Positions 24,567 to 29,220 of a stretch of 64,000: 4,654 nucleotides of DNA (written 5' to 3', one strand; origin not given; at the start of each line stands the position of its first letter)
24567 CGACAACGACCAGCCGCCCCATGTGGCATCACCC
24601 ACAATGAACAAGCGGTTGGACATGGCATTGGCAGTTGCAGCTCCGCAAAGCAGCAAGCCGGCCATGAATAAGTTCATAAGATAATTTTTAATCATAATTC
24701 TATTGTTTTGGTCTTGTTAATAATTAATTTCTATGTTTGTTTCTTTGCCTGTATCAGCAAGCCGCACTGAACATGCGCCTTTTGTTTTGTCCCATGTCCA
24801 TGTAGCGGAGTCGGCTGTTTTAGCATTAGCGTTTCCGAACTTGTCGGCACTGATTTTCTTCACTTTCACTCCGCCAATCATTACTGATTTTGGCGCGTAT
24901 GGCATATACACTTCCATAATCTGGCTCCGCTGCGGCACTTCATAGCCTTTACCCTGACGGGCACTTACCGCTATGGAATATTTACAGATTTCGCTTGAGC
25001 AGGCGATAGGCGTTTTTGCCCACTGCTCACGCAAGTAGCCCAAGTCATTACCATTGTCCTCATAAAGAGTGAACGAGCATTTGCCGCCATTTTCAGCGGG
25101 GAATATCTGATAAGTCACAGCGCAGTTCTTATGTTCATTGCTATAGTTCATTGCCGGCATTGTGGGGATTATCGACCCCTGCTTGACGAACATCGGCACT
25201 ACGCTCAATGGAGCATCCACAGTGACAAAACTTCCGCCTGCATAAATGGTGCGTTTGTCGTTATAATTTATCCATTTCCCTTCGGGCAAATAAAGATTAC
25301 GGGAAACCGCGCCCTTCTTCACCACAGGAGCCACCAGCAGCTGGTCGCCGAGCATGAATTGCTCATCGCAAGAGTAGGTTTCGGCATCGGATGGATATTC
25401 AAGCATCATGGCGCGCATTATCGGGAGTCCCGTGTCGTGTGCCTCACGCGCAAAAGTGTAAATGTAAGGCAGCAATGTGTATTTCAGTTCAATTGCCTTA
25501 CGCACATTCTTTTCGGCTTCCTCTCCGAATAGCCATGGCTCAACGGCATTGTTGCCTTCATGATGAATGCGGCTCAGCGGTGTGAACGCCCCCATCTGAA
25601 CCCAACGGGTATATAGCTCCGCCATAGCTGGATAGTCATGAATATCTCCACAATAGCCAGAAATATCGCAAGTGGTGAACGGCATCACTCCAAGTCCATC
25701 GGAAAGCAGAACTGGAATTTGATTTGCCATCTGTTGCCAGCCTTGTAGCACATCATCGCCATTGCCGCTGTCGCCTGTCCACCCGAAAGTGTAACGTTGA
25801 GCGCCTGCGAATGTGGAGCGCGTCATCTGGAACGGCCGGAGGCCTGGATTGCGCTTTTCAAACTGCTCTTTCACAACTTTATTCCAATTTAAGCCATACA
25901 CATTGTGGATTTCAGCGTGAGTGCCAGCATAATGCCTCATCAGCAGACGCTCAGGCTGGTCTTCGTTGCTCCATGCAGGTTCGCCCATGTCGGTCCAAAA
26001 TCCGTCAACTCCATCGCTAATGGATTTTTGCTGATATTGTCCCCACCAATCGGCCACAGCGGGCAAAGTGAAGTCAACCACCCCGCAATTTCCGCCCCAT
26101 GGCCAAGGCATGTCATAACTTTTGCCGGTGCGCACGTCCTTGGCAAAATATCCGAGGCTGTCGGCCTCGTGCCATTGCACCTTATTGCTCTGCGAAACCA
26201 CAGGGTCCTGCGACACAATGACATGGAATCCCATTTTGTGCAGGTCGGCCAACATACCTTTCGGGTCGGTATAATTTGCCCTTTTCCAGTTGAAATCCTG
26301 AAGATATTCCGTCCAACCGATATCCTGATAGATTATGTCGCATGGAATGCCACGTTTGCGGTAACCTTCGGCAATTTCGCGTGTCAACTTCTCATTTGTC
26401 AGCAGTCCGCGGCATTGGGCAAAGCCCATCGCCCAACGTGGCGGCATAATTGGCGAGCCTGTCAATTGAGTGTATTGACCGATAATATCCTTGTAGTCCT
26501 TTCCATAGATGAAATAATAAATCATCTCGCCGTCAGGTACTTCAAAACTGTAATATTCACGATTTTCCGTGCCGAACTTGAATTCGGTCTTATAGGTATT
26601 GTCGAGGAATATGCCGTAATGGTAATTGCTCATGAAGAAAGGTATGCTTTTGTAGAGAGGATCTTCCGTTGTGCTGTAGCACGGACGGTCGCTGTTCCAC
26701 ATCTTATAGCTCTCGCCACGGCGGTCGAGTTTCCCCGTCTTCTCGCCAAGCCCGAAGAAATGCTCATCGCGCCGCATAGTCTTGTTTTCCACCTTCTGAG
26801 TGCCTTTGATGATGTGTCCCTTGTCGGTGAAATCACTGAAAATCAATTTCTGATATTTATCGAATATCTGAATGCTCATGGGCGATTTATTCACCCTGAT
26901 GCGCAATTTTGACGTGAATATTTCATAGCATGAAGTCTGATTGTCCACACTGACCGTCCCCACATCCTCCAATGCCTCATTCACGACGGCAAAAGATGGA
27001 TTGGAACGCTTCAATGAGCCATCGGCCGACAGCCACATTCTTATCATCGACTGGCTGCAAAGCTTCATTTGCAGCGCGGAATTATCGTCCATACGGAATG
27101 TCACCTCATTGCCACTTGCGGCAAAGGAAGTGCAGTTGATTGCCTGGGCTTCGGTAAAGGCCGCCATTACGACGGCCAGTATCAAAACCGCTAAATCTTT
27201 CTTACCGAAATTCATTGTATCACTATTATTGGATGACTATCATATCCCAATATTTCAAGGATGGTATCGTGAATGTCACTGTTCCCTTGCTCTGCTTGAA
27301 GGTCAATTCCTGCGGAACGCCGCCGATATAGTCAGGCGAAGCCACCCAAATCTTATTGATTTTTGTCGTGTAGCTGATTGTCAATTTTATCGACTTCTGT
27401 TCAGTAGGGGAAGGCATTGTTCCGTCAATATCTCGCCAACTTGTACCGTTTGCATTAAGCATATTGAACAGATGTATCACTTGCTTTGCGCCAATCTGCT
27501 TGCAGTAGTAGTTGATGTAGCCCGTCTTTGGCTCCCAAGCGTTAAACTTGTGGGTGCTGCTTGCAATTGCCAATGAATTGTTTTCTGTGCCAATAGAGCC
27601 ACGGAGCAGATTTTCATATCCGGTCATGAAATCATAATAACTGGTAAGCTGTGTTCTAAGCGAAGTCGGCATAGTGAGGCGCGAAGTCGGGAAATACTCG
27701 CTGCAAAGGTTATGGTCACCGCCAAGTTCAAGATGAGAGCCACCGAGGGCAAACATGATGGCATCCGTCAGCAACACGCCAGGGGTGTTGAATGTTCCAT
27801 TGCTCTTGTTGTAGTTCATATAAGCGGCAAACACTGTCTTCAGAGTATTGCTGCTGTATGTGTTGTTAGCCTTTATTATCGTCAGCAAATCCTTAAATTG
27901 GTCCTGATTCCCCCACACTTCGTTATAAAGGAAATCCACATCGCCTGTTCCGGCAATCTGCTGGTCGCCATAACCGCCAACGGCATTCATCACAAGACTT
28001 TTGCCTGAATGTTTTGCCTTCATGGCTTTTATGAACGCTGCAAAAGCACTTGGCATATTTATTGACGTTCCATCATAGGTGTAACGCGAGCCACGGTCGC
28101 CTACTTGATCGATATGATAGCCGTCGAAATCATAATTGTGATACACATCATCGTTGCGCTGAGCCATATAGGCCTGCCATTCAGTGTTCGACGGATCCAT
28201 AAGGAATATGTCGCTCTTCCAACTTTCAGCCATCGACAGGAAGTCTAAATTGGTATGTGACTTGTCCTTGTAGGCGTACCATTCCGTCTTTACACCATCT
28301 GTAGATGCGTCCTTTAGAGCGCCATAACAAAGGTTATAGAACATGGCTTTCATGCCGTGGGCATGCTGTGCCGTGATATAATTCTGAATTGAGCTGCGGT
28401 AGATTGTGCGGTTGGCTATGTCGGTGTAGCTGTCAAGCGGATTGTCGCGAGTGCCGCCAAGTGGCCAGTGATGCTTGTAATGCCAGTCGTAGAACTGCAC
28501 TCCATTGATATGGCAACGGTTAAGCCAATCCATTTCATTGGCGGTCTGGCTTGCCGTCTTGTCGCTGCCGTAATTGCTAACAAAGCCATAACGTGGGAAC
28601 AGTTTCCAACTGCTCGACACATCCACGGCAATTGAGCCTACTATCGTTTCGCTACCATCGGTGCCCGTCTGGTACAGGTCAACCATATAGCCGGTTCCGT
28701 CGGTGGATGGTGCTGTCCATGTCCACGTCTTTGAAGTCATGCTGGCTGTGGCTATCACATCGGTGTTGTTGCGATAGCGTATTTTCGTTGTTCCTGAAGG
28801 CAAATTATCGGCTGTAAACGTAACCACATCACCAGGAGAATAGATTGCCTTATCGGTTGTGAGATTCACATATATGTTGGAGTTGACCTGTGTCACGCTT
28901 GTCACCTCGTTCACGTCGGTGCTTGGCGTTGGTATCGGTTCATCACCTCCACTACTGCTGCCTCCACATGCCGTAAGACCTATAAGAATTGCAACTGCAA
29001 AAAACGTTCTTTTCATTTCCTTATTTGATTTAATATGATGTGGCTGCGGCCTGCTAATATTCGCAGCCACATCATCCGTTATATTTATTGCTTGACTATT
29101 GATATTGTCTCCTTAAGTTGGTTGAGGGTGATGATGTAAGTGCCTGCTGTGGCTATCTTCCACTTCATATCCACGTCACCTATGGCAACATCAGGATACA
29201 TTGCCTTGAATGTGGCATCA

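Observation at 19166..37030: Dextran-type PUL extended with three T9SS-sorted proteins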

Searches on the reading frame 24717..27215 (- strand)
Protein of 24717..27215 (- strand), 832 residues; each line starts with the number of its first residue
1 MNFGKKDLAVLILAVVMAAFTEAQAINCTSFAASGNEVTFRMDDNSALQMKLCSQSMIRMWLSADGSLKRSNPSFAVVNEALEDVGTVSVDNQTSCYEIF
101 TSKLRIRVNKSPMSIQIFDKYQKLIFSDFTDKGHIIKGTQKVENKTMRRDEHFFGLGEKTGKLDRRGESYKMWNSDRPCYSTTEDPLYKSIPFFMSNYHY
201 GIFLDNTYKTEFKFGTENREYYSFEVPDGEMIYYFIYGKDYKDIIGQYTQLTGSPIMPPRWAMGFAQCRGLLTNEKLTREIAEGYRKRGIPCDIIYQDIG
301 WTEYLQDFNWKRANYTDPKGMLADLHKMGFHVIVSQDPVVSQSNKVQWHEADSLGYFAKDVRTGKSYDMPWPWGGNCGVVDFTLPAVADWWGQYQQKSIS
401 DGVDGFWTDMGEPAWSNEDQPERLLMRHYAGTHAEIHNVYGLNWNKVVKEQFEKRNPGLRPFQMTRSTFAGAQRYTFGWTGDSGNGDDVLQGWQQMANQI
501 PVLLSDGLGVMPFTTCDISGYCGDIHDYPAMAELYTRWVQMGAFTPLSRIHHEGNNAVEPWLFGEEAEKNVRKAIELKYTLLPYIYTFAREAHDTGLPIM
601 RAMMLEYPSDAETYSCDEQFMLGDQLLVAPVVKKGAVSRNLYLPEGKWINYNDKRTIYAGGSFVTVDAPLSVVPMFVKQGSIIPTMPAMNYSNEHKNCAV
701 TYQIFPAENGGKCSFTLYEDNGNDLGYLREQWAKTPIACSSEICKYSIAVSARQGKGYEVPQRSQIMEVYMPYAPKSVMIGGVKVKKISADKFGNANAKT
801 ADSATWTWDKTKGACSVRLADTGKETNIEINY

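Call 3: search_protein_families(library=pfam, proteins=[window:24717-27215:-], max_evalue=0.01)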
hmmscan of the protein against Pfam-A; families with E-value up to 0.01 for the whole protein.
window:24717-27215:- (832 aa): 4 families
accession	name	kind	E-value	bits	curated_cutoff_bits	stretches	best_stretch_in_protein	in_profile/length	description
PF01055.32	Glyco_hydro_31_2nd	-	5.2e-96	322.3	23.5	1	255-587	1-327/328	Glycosyl hydrolases family 31 TIM-barrel domain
PF13802.12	Gal_mutarotas_2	-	8.2e-34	117.9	27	1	49-212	3-183/184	Glycosyl hydrolase 31 N-terminal galactose mutarotase-like domain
PF21365.3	Glyco_hydro_31_3rd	-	2.4e-28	98.9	24.4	1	596-683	1-87/87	Glycosyl hydrolase family 31 C-terminal domain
PF17137.9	DUF5110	-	1.3e-09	38.4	27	1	701-764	3-63/71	Domain of unknown function (DUF5110)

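Call 4: search_protein_families(library=ncbifam, proteins=[window:24717-27215:-], max_evalue=0.01)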
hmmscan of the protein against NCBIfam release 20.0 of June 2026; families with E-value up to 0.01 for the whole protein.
window:24717-27215:- (832 aa): 3 families
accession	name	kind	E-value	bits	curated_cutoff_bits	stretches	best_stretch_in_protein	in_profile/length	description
NF007940.0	PRK10658.1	equivalog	3.4e-114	382.9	606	1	48-748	55-733/771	alpha-xylosidase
NF040948.1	alpha_gluc_MalA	equivalog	1.3e-105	354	800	1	141-687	51-610/627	alpha-glucosidase MalA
NF007746.0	PRK10426.1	equivalog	1.1e-68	232.2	553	1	148-684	125-671/683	alpha-glucosidase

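Call 45: search_solved_structures(query=window:24717-27215:-, max_evalue=1e-20)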
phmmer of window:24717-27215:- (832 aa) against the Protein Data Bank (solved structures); distinct sequences matched with E-value up to 1e-20: 68 (the best 60 are shown).
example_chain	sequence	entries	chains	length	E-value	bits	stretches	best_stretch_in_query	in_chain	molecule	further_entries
6jr6_A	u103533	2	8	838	0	1164.5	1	24-830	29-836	Candidate alpha-glycosidase Glycoside hydrolase family 31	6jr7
6jr8_A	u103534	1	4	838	0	1161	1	24-830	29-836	Candidate alpha-glycosidase Glycoside hydrolase family 31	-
9kz6_A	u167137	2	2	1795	2.9e-100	339.7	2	431-704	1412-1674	Maltase-glucoamylase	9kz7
5djw_A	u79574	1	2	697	1.9e-85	290.7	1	148-756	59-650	Alpha-glucosidase II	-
4b9y_A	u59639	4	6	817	1.6e-81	277.7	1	50-764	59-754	ALPHA-GLUCOSIDASE, PUTATIVE, ADG31B | Oligosaccharide 4-alpha-D-glucosyltransferase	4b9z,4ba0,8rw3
5i23_A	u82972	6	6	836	1.8e-81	277.5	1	50-764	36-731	Oligosaccharide 4-alpha-D-glucosyltransferase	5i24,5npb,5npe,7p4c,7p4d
5npc_A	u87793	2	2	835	8.9e-81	275.3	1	50-764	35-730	Oligosaccharide 4-alpha-D-glucosyltransferase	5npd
5x7o_A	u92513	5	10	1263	1.8e-74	254.4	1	27-769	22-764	Glycoside hydrolase family 31 alpha-glucosidase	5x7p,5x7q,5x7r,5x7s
5f0e_A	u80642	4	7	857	1.3e-73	251.5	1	151-728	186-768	Neutral alpha-glucosidase AB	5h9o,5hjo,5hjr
8d43_A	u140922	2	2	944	1.9e-73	251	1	231-730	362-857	Neutral alpha-glucosidase AB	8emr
2g3m_A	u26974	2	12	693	2.2e-71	244.2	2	137-414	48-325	Alpha-glucosidase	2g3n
8cb1_A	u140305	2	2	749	4.9e-71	243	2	428-787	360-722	Lysosomal alpha-glucosidase (70 kDa)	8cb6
5nn3_A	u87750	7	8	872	1e-70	242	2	428-787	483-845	Lysosomal alpha-glucosidase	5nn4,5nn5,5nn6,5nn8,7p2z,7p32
5kzw_A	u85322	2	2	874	1e-70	242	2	428-787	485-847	Lysosomal alpha-glucosidase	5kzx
9gsv_A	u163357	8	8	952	1.6e-70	241.4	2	428-787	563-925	Lysosomal alpha-glucosidase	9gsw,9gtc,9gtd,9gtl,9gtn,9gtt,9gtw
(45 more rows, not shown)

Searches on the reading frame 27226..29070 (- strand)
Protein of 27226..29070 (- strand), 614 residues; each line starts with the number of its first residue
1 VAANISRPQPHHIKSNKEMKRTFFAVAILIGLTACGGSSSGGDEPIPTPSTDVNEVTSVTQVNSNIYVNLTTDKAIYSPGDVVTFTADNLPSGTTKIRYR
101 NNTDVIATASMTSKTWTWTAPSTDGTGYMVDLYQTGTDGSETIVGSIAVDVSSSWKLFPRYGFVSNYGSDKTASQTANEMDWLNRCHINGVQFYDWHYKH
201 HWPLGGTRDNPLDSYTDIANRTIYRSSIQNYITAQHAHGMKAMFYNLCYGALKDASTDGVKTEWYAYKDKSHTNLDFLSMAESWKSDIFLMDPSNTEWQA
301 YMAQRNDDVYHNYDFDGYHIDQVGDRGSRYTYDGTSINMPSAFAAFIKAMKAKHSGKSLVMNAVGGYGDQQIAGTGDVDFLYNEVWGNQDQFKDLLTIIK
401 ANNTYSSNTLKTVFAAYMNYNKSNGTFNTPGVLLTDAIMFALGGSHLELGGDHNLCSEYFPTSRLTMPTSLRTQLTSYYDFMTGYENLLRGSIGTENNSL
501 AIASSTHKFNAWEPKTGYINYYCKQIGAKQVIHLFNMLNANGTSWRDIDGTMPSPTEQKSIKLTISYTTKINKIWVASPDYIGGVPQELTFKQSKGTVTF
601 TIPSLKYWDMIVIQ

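Call 3: search_protein_families(library=pfam, proteins=[window:27226-29070:-], max_evalue=0.01)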
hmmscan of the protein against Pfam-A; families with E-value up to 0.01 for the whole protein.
window:27226-29070:- (614 aa): 2 families
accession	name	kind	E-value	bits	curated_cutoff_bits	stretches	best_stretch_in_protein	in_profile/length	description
PF13199.12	Glyco_hydro_66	-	2e-203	677.4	23.7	1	72-612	1-546/546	Glycosyl hydrolase family 66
PF19773.5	DUF6259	-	0.0011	18.6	28.7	1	226-332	105-211/300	Domain of unknown function (DUF6259)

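Call 4: search_protein_families(library=ncbifam, proteins=[window:27226-29070:-], max_evalue=0.01)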
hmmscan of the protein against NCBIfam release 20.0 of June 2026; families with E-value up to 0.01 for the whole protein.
window:27226-29070:- (614 aa): 2 families
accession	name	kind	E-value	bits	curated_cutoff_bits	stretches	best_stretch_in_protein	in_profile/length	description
NF052487.1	EndoDexBT3087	equivalog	1.9e-265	881.8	730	1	45-613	23-588/589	endo-dextranase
NF003467.0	PRK05092.1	equivalog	0.0033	15.2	959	1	348-383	100-135/940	[protein-PII] uridylyltransferase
